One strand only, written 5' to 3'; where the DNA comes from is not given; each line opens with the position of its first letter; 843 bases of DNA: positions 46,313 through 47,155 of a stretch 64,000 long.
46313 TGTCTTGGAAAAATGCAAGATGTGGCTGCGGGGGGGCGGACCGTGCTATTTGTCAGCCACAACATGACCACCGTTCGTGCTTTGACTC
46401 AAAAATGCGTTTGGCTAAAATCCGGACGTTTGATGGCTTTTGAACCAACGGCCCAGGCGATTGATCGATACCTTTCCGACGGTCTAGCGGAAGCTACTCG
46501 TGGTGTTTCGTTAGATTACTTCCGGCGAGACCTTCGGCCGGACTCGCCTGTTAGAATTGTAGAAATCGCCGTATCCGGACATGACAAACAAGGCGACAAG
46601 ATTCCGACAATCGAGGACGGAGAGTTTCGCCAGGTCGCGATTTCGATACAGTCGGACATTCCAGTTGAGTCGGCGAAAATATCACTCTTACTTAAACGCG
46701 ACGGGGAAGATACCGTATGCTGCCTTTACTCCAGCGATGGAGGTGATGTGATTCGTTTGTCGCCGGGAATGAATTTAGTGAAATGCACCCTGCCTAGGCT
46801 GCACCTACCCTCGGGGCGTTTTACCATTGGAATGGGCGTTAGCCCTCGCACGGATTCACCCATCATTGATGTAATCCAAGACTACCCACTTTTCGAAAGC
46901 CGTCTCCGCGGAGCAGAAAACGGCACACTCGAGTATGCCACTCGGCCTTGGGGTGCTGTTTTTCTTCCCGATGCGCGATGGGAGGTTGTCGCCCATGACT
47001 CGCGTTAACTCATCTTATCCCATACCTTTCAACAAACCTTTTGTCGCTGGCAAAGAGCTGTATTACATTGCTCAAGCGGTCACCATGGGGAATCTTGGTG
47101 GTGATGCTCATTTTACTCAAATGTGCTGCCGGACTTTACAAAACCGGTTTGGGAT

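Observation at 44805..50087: ECA-like dTDP-Fuc4NAc module (wecE-wecD-wecF homologs) behind a Wzm/Wzt ABC exporter in a Planctomycete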

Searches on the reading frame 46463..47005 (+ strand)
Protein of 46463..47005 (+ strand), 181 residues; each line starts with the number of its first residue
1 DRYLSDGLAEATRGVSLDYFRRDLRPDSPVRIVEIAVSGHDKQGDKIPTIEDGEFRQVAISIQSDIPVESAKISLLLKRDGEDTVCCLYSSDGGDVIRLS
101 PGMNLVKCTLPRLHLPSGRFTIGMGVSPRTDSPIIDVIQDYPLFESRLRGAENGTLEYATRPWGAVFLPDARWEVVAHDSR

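Call 27: find_homologous_proteins(query=window:46463-47005:+, max_evalue=0.001)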
Query window:46463-47005:+: 77 candidates shared short words with the query, none scored E <= 0.001.

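Call 28: search_protein_families(library=pfam, proteins=[window:46463-47005:+], max_evalue=10)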
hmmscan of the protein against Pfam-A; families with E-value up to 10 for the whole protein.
window:46463-47005:+ (181 aa): 1 family
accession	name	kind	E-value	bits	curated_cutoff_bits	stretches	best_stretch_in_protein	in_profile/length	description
PF14524.12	Wzt_C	-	0.003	18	30.4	1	30-145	10-128/143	Wzt C-terminal domain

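Call 40: search_protein_representatives(protein=window:46463-47005:+)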
Query: 181 residues. Proteins with E-value up to 0.001 (for the whole library): 59; up to 1e-10: 27; up to 1e-30: 0. The best 59 are listed.
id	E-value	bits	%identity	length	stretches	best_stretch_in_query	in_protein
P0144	3.7e-22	95.3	35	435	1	1-175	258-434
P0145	3.8e-21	92.1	33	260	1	1-174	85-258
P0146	1.5e-20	90.1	32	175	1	5-174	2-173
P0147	5.8e-18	81.7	34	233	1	1-175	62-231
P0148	9.9e-18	80.9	32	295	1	16-176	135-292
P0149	1.0e-17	80.9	34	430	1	1-173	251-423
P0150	2.6e-16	76.3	36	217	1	19-175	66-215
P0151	6.9e-16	74.9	33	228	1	2-173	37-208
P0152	2.2e-15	73.3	30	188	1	1-175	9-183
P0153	8.8e-15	71.3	30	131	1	58-176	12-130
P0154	1.6e-14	70.4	32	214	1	9-176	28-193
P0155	1.8e-14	70.3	32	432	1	12-175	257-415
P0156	4.7e-14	68.9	31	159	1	17-176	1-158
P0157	6.6e-14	68.5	33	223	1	1-176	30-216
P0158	1.3e-13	67.5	28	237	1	2-175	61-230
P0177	4.0e-09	52.9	30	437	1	2-176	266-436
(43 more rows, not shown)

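Call 44: search_solved_structures(query=A4, max_evalue=10, show_alignments=2)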
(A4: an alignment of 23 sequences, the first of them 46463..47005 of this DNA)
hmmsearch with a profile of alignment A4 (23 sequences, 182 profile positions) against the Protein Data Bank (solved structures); distinct sequences matched with E-value up to 10: 11.
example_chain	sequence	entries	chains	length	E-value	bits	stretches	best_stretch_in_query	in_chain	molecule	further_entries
8dky_A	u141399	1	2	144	4e-08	36.3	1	38-152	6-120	ABC transporter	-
6o14_A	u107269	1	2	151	5.1e-08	36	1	38-152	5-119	ABC transporter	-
5hno_A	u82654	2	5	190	1.8e-07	34.2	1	37-136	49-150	ABC type transport system putative ATP binding protein | ABC transporter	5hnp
7k2t_A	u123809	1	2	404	2.9e-07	33.5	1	37-152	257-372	ABC transporter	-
8dku_A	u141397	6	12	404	3e-07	33.5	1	37-152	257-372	ABC transporter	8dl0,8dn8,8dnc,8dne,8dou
6eio_A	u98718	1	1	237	0.68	12.8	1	100-177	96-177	Antifreeze protein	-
9wyu_A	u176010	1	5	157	0.74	12.7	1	3-87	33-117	Anti-Parallel Protein 10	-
2m41_B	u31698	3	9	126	0.89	12.4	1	90-151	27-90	Ataxin-1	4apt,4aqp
4j2j_A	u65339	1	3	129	0.92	12.3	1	91-151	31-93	Ataxin-1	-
1oa8_A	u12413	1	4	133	0.92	12.3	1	91-151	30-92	ATAXIN-1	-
4j2l_A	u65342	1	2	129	0.95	12.3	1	90-151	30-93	Ataxin-1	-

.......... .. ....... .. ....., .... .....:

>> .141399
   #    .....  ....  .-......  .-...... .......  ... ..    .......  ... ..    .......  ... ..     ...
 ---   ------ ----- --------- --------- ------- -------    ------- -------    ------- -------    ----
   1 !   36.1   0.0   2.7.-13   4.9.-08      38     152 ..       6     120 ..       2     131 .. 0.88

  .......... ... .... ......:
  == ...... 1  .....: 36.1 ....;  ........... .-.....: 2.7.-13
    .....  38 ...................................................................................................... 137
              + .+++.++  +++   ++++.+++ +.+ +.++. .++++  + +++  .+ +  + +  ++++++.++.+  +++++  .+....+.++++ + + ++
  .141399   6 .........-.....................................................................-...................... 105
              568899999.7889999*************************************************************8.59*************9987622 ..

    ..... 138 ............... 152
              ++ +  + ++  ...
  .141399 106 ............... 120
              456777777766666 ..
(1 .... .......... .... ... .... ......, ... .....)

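Call 55: predict_structure(alignment_id=A4)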
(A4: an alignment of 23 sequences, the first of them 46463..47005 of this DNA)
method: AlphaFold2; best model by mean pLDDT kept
length: 181 residues; sequences in the alignment: 23
mean_pLDDT: 90.4   pTM: 0.84
mean pLDDT of the five models: 90.4, 89.1, 88.5, 88.3, 87.7
residues with pLDDT >= 90: 119; 70-90: 56; 50-70: 6; < 50: 0
segments of 3 or more residues with pLDDT < 50: none
pLDDT, mean of each block of 10 residues (from residue 1): 83 86 89 91 78 90 97 96 93 94 96 91 95 94 93 87 88 88 56
secondary structure, 60 per line:
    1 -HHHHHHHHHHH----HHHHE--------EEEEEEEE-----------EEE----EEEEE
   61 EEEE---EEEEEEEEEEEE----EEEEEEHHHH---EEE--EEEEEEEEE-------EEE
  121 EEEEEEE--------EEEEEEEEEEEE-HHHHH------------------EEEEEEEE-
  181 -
elements in order: H2-12 H17-20 E30-37 E49-51 E56-64 E68-79 E84-89 H90-93 E97-99 E102-110 E118-127 E136-147 H149-153 E172-179

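Call 60: fold_search(model_id=the predicted structure, library=pdb)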
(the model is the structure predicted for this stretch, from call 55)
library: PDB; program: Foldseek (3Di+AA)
matches with E <= 10: 1948; with E <= 0.001: 106
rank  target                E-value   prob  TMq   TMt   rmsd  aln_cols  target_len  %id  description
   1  5hnp_A                1.6e-07  1.00  0.59  0.66   2.9       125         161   15  The structure of the kdo-capped saccharide binding subunit of the O-12 specific ABC transporter, Wzt (released 2016-03-09)
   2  5hno_C                2.8e-07  1.00  0.59  0.64   3.2       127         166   14  The structure of the kdo-capped saccharide binding subunit of the O-12 specific ABC transporter, Wzt (released 2016-03-09)
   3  2r5o_A                3.4e-07  1.00  0.54  0.59   3.6       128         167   18  Crystal structure of the C-terminal domain of wzt (released 2007-12-25)
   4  5hno_A                4.8e-07  1.00  0.56  0.61   3.4       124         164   15  The structure of the kdo-capped saccharide binding subunit of the O-12 specific ABC transporter, Wzt (released 2016-03-09)
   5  2r5o_B                4.8e-07  1.00  0.57  0.62   3.7       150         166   19  Crystal structure of the C-terminal domain of wzt (released 2007-12-25)
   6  8dky_A                5.3e-07  1.00  0.60  0.74   4.3       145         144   13  Crystal structure of the Aquifex aeolicus Wzt Carbohydrate Binding Domain bound to 3-O-methyl-D-mannose (released 2022-09-21)
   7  5hno_B                5.6e-07  1.00  0.57  0.61   3.2       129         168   16  The structure of the kdo-capped saccharide binding subunit of the O-12 specific ABC transporter, Wzt (released 2016-03-09)
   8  5hnp_B                5.6e-07  1.00  0.55  0.60   3.7       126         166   16  The structure of the kdo-capped saccharide binding subunit of the O-12 specific ABC transporter, Wzt (released 2016-03-09)
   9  7k2t_C                7.9e-07  1.00  0.55  0.28   4.3       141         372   13  Mg2+/ATP-bound structure of the full-length WzmWzt O antigen ABC transporter in lipid nanodiscs (released 2021-01-13)
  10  6o14_B                1.3e-06  1.00  0.56  0.70   2.8       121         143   12  Crystal structure of the Aquifex aeolicus Wzt Carbohydrate Binding Domain (released 2020-01-15)
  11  8dku_A                1.5e-06  1.00  0.58  0.28   4.2       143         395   13  CryoEM structure of the A. aeolicus WzmWzt transporter bound to the native O antigen (released 2022-09-21)
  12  8dl0_A                1.5e-06  1.00  0.57  0.28   4.9       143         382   12  CryoEM structure of the nucleotide-free and open channel A.aeolicus WzmWzt transporter (released 2022-09-21)
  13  8dne_C                1.6e-06  1.00  0.51  0.26   6.1       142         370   11  CryoEM structure of the A.aeolicus WzmWzt transporter bound to ATP (released 2022-09-21)
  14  6o14_A                1.7e-06  1.00  0.57  0.71   2.7       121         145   13  Crystal structure of the Aquifex aeolicus Wzt Carbohydrate Binding Domain (released 2020-01-15)
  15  8dl0_C                2.3e-06  1.00  0.59  0.30   4.3       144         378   14  CryoEM structure of the nucleotide-free and open channel A.aeolicus WzmWzt transporter (released 2022-09-21)
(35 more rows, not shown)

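Call 64: find_encoding_contigs(protein=P0144, flank=10000, max_places=3)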
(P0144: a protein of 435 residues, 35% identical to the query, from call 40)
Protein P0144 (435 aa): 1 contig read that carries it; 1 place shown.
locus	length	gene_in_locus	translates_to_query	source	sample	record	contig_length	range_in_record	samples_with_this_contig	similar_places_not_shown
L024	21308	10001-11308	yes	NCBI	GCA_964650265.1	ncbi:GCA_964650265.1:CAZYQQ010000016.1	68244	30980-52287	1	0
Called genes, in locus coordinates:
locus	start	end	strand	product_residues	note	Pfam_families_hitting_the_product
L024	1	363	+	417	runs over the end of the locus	PF13439:Glyco_transf_4, PF13692:Glyco_trans_1_4, PF13524:Glyco_trans_1_2 (weak)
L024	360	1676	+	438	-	PF03721:UDPG_MGDP_dh_N, PF00984:UDPG_MGDP_dh, PF03720:UDPG_MGDP_dh_C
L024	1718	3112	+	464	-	PF04932:Wzy_C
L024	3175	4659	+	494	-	PF13579:Glyco_trans_4_4, PF13439:Glyco_transf_4 (weak), PF00534:Glycos_transf_1, PF13692:Glyco_trans_1_4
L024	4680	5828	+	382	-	PF01636:APH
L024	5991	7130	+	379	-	PF01757:Acyl_transf_3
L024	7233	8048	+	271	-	PF01209:Ubie_methyltran (weak), PF08003:Methyltransf_9, PF13489:Methyltransf_23, PF02353:CMAS (weak), PF08241:Methyltransf_11, PF08242:Methyltransf_12, PF13649:Methyltransf_25, PF13847:Methyltransf_31, +2 more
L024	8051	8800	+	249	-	PF13489:Methyltransf_23, PF13679:Methyltransf_32 (weak), PF02353:CMAS (weak), PF13847:Methyltransf_31, PF08241:Methyltransf_11, PF08242:Methyltransf_12, PF13649:Methyltransf_25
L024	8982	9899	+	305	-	PF01061:ABC2_membrane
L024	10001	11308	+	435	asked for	PF00005:ABC_tran, PF13304:AAA_21 (faint), PF14524:Wzt_C (weak)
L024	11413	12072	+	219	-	PF13489:Methyltransf_23, PF08241:Methyltransf_11, PF13649:Methyltransf_25 (faint), PF13847:Methyltransf_31 (weak)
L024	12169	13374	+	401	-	PF13579:Glyco_trans_4_4, PF13439:Glyco_transf_4, PF20706:GT4-conflict (weak), PF00534:Glycos_transf_1, PF13692:Glyco_trans_1_4, PF13524:Glyco_trans_1_2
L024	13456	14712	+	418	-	PF13439:Glyco_transf_4, PF13692:Glyco_trans_1_4, PF00534:Glycos_transf_1 (weak)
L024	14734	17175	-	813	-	-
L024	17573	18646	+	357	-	PF02350:Epimerase_2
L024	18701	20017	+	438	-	PF03446:NAD_binding_2, PF03721:UDPG_MGDP_dh_N, PF00984:UDPG_MGDP_dh, PF03720:UDPG_MGDP_dh_C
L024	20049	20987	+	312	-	PF01073:3Beta_HSD, PF01370:Epimerase, PF02719:Polysacc_synt_2, PF04321:RmlD_sub_bind, PF05368:NmrA (weak), PF07993:NAD_binding_4, PF13460:NAD_binding_10, PF16363:GDP_Man_Dehyd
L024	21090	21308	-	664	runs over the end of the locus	PF02638:GHL10, PF00404:Dockerin_1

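Call 71: search_protein_families(library=ncbifam, proteins=[window:46463-47005:+], max_evalue=0.1)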
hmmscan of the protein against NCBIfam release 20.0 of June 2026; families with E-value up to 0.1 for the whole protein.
window:46463-47005:+ (181 aa): 0 families

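Call 72: find_encoding_contigs(protein=P0149, flank=8000, max_places=2)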
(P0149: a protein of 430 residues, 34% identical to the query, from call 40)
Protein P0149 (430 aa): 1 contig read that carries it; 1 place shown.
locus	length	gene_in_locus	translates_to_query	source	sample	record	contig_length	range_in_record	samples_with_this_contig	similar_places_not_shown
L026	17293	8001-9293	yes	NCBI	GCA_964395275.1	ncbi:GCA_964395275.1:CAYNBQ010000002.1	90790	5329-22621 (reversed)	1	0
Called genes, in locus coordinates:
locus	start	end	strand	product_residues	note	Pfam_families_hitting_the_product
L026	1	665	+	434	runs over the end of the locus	PF08421:Methyltransf_13, PF13489:Methyltransf_23, PF08242:Methyltransf_12 (weak), PF08484:Methyltransf_14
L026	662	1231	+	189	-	PF00908:dTDP_sugar_isom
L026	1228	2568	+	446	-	PF16254:DUF4910, PF09940:DUF2172, PF04389:Peptidase_M28 (weak), PF16221:HTH_47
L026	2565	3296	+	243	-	PF00106:adh_short, PF08659:KR, PF13561:adh_short_C2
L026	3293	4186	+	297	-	PF13641:Glyco_tranf_2_3, PF00535:Glycos_transf_2, PF10111:Glyco_tranf_2_2, PF13632:Glyco_trans_2_3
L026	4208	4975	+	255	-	PF01522:Polysacc_deac_1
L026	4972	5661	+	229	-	PF00132:Hexapep, PF14602:Hexapep_2 (weak)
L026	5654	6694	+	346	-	PF13641:Glyco_tranf_2_3, PF00535:Glycos_transf_2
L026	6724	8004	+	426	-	PF00534:Glycos_transf_1, PF13692:Glyco_trans_1_4, PF13524:Glyco_trans_1_2, PF20706:GT4-conflict (weak)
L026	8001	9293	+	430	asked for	PF00005:ABC_tran, PF13304:AAA_21 (faint), PF14524:Wzt_C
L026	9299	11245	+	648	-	PF00685:Sulfotransfer_1, PF13469:Sulfotransfer_3 (weak), PF13579:Glyco_trans_4_4, PF13439:Glyco_transf_4, PF00534:Glycos_transf_1, PF13692:Glyco_trans_1_4, PF13524:Glyco_trans_1_2 (weak)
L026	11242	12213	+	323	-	PF00535:Glycos_transf_2, PF13641:Glyco_tranf_2_3 (weak)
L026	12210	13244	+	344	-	PF00535:Glycos_transf_2, PF10111:Glyco_tranf_2_2 (weak), PF13641:Glyco_tranf_2_3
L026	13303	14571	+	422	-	PF00005:ABC_tran, PF13304:AAA_21 (weak), PF14524:Wzt_C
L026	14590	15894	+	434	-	PF13439:Glyco_transf_4 (weak), PF00534:Glycos_transf_1, PF13692:Glyco_trans_1_4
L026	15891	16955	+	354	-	PF00535:Glycos_transf_2, PF10111:Glyco_tranf_2_2 (weak), PF13641:Glyco_tranf_2_3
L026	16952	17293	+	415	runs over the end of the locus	PF13439:Glyco_transf_4 (weak), PF13579:Glyco_trans_4_4 (weak), PF00534:Glycos_transf_1, PF13692:Glyco_trans_1_4, PF13524:Glyco_trans_1_2 (weak)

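Call 73: find_encoding_contigs(protein=P0155, flank=8000, max_places=2)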
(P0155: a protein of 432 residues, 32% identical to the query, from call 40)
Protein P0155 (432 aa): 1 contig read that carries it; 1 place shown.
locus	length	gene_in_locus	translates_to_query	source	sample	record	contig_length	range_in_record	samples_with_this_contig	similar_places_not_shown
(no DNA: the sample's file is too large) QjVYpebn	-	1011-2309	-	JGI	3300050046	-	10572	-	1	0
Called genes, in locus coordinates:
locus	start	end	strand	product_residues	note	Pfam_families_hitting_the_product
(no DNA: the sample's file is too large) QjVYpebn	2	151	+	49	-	?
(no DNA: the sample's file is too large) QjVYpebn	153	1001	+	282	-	PF01061:ABC2_membrane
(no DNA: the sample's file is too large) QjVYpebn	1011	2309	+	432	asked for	PF00005:ABC_tran, PF13304:AAA_21 (faint), PF14524:Wzt_C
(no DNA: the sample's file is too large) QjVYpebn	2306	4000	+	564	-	-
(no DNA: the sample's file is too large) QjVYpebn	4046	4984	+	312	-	PF00535:Glycos_transf_2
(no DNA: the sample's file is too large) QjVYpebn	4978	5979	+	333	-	PF01522:Polysacc_deac_1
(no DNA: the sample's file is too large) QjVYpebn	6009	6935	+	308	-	PF00535:Glycos_transf_2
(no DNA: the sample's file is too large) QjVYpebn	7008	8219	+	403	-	PF05830:NodZ (weak)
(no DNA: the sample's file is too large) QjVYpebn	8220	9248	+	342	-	PF01793:Glyco_transf_15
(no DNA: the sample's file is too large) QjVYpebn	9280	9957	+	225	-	-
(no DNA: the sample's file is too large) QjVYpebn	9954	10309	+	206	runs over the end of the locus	?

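Call 74: find_encoding_contigs(protein=P0177, flank=8000, max_places=2)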
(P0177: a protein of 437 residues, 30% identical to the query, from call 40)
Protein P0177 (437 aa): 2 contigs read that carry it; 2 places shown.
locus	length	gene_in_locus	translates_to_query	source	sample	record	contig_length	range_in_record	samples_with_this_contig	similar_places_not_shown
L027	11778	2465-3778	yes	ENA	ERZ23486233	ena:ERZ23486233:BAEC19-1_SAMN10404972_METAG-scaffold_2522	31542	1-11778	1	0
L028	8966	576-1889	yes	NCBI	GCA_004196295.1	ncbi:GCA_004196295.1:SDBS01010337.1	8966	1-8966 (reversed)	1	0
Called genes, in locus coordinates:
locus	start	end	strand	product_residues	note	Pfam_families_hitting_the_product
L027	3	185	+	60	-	?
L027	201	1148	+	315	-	PF07719:TPR_2 (faint), PF13174:TPR_6 (faint), PF13428:TPR_14 (faint), PF00515:TPR_1 (faint), PF13176:TPR_7 (faint), PF13181:TPR_8 (faint), PF13424:TPR_12 (weak)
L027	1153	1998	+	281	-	PF01061:ABC2_membrane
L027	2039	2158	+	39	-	-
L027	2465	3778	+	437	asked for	PF00005:ABC_tran, PF13304:AAA_21 (faint), PF14524:Wzt_C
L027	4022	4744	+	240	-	PF13489:Methyltransf_23, PF08241:Methyltransf_11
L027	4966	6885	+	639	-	PF02353:CMAS, PF13489:Methyltransf_23, PF08241:Methyltransf_11, PF08242:Methyltransf_12, PF13649:Methyltransf_25, PF13847:Methyltransf_31, PF13439:Glyco_transf_4, PF00534:Glycos_transf_1, +4 more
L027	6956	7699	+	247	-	-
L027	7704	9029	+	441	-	-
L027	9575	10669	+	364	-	PF13439:Glyco_transf_4 (weak), PF00534:Glycos_transf_1 (weak), PF13692:Glyco_trans_1_4, PF13524:Glyco_trans_1_2 (weak)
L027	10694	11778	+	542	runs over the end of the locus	PF00535:Glycos_transf_2, PF10111:Glyco_tranf_2_2, PF13641:Glyco_tranf_2_3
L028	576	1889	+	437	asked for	PF00005:ABC_tran, PF13304:AAA_21 (faint), PF14524:Wzt_C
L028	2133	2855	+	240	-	PF13489:Methyltransf_23, PF08241:Methyltransf_11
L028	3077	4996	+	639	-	PF02353:CMAS, PF13489:Methyltransf_23, PF08241:Methyltransf_11, PF08242:Methyltransf_12, PF13649:Methyltransf_25, PF13847:Methyltransf_31, PF13439:Glyco_transf_4, PF00534:Glycos_transf_1, +4 more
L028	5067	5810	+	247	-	-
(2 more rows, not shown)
